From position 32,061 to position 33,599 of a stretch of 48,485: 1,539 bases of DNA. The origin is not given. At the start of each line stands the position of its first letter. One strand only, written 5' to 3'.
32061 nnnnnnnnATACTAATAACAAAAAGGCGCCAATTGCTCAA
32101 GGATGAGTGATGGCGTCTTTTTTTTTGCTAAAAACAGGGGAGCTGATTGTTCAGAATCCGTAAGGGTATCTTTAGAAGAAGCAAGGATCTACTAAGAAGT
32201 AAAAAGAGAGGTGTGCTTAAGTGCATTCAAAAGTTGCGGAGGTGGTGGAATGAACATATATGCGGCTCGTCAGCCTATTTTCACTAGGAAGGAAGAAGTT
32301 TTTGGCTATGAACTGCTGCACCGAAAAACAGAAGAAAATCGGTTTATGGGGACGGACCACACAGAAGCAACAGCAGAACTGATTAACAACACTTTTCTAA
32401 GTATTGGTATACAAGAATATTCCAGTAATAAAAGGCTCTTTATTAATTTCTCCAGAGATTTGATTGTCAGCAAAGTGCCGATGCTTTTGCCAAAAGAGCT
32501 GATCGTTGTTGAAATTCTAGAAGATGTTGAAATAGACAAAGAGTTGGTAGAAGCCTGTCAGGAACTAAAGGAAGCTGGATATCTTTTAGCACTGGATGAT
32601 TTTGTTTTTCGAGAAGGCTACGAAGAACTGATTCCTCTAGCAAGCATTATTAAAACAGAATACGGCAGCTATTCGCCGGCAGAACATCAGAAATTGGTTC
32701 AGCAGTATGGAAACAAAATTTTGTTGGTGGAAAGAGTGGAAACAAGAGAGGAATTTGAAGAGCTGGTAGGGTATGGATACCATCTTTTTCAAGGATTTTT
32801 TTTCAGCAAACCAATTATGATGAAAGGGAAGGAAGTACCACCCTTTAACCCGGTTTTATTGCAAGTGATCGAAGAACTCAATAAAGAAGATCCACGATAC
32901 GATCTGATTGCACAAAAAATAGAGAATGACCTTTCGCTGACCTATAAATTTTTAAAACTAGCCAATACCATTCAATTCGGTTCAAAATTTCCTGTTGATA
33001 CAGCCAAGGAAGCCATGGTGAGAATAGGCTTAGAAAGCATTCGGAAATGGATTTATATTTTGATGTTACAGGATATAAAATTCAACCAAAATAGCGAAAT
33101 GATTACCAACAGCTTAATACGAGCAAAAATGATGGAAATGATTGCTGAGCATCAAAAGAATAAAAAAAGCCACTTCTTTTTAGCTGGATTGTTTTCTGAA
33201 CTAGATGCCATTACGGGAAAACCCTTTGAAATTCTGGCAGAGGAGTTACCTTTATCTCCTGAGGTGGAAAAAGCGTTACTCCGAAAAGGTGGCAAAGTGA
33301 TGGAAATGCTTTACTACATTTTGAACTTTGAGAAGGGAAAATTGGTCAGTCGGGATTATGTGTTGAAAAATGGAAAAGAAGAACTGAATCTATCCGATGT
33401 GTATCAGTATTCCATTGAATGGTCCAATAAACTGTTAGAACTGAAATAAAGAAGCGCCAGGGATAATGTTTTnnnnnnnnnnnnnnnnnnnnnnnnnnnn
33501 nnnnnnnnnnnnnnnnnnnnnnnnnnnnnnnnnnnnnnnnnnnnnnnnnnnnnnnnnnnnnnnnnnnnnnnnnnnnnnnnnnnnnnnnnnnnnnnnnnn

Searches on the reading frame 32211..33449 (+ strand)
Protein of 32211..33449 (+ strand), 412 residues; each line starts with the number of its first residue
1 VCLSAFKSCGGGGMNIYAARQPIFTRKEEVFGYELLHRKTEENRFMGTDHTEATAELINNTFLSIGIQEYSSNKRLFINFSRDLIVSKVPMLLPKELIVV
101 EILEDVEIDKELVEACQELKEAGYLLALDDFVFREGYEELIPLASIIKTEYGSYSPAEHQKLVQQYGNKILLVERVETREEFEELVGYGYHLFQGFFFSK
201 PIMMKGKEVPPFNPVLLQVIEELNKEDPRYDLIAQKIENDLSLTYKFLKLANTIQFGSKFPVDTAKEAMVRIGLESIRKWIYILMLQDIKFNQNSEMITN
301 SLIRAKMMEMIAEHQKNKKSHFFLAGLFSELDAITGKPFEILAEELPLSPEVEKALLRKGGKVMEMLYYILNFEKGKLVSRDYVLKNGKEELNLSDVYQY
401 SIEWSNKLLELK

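Call 55: search_protein_families(library=pfam, proteins=[window:32211-33449:+], max_evalue=0.00001)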
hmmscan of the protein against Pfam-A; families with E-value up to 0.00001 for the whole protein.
window:32211-33449:+ (412 aa): 2 families
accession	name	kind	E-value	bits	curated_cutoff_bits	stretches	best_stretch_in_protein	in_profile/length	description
PF08668.18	HDOD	-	1.5e-18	67.4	22.9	1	210-331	2-130/196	HDOD domain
PF00563.25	EAL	-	5.8e-11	42.7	31.3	0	21-131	18-154/236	EAL domain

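Call 58: search_protein_families(library=ncbifam, proteins=[window:32211-33449:+], max_evalue=0.001)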
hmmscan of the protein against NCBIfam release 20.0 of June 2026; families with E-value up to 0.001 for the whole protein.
window:32211-33449:+ (412 aa): 2 families
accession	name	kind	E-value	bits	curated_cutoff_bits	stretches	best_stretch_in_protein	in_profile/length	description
NF052265.1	EAL_dom_RimA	equivalog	5.5e-06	25.8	430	0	171-206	203-238/248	S6 modification regulatory phosphodiesterase RimA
NF008467.0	PRK11359.1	equivalog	0.0002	19.5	857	0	171-210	752-789/800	oxygen-sensing cyclic-di-GMP phosphodiesterase DosP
